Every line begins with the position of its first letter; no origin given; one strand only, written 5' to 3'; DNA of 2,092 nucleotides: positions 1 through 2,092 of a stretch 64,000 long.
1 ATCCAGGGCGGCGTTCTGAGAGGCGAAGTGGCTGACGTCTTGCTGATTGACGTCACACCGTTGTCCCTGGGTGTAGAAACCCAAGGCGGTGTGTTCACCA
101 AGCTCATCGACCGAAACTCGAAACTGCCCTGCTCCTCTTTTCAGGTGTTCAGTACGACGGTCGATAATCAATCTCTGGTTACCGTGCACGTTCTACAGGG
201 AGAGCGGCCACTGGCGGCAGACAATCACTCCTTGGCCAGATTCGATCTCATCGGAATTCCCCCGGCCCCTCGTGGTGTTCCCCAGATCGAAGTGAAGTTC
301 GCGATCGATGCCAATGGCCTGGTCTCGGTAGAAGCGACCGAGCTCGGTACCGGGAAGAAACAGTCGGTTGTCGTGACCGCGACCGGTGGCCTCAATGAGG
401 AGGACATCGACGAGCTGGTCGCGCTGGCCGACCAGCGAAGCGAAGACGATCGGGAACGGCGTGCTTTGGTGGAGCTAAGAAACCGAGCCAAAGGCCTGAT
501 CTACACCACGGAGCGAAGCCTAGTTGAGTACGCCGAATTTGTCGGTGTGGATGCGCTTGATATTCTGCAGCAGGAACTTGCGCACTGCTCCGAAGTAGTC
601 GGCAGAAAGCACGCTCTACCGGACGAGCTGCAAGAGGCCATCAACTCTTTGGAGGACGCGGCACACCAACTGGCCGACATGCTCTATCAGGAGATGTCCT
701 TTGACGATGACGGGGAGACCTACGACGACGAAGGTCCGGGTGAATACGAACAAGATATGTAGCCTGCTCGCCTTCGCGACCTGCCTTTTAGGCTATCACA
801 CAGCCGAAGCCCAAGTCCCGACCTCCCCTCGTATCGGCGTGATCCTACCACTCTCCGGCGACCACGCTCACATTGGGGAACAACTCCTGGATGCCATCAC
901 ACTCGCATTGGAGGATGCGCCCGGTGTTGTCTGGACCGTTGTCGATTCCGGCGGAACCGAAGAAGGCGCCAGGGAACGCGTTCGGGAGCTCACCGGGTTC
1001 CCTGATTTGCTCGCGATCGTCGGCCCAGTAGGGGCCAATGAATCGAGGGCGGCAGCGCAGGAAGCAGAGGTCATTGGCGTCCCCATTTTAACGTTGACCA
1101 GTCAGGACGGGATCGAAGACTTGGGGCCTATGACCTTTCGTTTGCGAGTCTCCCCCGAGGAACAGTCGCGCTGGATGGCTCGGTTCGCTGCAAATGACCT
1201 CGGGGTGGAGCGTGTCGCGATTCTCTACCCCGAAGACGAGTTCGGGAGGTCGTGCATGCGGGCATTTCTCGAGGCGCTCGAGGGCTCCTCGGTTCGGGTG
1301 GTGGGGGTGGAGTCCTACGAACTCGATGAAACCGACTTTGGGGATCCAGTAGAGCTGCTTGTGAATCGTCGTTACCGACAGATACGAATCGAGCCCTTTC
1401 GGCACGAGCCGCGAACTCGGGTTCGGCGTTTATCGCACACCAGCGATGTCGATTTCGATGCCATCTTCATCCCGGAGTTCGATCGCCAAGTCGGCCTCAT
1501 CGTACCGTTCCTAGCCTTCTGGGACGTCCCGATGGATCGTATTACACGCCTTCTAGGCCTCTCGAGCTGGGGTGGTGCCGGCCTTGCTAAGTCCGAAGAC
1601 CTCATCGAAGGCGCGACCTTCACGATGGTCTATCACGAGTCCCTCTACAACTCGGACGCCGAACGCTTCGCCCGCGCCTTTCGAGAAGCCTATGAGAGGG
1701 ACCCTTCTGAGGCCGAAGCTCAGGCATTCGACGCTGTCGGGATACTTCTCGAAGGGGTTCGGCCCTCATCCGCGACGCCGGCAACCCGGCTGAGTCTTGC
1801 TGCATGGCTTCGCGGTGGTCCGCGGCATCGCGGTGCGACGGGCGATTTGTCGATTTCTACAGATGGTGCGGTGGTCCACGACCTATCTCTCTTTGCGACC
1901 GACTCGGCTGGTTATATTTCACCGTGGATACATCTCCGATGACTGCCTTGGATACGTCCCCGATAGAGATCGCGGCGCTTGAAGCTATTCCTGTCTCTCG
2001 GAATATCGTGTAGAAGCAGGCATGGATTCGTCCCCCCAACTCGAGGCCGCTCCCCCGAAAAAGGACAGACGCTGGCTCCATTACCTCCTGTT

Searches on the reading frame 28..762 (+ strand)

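Call 36: search_protein_families(library=pfam, proteins=[window:28-762:+], max_evalue=0.0001)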
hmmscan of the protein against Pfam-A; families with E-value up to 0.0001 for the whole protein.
window:28-762:+ (244 aa): 1 family
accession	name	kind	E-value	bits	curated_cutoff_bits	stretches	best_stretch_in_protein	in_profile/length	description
PF00012.26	HSP70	-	2e-57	195.2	20.6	1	2-221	382-599/599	Hsp70 protein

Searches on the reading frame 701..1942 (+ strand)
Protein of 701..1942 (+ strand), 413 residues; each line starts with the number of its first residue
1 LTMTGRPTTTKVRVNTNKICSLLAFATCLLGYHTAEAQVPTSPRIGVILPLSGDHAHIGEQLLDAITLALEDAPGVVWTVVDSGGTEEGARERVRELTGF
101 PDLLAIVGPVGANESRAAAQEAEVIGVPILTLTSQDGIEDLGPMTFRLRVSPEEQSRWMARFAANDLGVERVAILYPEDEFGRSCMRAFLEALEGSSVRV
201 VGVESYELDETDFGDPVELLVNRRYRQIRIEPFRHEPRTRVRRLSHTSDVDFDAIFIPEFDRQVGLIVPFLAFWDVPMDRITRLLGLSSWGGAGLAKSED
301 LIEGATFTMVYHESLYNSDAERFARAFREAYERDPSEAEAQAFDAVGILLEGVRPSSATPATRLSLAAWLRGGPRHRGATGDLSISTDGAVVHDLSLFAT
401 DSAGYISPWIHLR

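Call 36: search_protein_families(library=pfam, proteins=[window:701-1942:+], max_evalue=0.0001)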
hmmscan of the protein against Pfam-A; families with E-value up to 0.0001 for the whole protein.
window:701-1942:+ (413 aa): 3 families
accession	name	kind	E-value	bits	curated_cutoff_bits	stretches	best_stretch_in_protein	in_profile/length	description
PF13458.12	Peripla_BP_6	-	7.5e-35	121.6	31.7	2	44-217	3-183/343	Periplasmic binding protein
PF01094.35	ANF_receptor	-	2.2e-11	43.9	25.4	1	82-216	31-166/353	Receptor family ligand binding region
PF04348.19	LppC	-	2.8e-09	36.6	28.8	1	43-277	219-452/563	LppC putative lipoprotein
